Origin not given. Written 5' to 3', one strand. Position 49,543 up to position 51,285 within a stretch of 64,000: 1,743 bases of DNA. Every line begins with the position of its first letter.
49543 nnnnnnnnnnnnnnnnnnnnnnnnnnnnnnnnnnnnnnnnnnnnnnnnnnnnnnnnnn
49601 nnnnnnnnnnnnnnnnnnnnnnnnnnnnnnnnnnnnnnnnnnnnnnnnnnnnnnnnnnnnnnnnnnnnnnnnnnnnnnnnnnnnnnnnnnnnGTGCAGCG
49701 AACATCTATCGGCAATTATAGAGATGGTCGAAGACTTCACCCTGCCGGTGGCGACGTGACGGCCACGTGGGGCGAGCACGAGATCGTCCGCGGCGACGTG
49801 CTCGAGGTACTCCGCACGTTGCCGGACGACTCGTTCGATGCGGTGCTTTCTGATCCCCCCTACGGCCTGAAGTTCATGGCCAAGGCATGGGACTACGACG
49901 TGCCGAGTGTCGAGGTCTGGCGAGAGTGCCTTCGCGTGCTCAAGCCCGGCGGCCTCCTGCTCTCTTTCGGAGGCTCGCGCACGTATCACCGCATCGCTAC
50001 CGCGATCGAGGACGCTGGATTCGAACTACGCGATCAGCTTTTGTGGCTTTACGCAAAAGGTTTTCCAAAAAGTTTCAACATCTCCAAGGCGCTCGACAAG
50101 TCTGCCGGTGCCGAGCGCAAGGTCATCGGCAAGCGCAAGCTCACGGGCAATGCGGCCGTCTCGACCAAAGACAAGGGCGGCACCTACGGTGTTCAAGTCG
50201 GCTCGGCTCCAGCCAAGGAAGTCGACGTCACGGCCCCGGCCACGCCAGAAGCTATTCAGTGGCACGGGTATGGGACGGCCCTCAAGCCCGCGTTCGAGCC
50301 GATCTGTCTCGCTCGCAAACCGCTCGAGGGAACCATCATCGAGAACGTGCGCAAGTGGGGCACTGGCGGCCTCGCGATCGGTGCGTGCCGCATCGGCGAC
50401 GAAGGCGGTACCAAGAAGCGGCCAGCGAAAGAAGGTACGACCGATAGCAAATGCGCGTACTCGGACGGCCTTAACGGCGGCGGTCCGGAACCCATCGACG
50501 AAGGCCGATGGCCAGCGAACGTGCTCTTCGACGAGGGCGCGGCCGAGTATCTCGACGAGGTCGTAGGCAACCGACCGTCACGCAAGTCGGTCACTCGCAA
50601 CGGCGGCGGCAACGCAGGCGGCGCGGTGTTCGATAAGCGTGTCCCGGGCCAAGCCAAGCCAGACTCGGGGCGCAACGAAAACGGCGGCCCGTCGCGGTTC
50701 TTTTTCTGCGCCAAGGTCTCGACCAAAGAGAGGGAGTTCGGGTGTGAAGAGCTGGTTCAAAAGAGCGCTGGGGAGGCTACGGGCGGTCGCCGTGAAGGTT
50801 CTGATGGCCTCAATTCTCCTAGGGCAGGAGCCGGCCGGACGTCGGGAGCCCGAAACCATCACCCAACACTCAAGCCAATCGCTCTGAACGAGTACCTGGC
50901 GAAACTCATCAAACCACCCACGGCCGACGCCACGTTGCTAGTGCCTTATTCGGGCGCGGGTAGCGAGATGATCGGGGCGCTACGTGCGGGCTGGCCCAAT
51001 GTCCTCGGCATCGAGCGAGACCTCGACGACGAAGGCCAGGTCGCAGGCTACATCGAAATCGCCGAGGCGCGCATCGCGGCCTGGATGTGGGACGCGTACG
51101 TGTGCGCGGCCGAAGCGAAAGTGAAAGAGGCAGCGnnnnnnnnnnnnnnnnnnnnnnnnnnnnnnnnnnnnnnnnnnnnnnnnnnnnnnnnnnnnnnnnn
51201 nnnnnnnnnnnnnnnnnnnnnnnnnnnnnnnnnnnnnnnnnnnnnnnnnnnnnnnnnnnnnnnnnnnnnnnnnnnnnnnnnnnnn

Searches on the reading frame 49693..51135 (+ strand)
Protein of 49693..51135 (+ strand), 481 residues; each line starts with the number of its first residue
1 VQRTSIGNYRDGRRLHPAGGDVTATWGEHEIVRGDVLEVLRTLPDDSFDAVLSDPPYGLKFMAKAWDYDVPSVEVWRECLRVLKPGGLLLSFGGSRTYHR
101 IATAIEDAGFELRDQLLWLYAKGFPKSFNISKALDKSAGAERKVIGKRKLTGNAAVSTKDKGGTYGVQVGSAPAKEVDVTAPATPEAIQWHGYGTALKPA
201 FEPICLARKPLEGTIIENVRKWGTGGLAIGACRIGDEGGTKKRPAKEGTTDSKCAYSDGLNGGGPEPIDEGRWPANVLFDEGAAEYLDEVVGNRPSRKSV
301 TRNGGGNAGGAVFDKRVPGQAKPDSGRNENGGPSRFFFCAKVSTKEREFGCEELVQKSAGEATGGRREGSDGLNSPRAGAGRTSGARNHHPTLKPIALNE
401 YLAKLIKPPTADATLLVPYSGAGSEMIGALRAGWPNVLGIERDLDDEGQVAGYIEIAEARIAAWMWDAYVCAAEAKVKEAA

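Call 94: search_protein_families(library=pfam, proteins=[window:49693-51135:+], max_evalue=0.01)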
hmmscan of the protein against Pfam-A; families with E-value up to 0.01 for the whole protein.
window:49693-51135:+ (481 aa): 2 families
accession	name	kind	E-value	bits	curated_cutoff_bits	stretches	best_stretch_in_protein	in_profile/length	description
PF01555.25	N6_N4_Mtase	-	6.9e-10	39.7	26.7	1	49-127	2-89/221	DNA methylase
PF08241.18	Methyltransf_11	-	0.0004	21.4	21.2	1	29-90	44-94/95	Methyltransferase domain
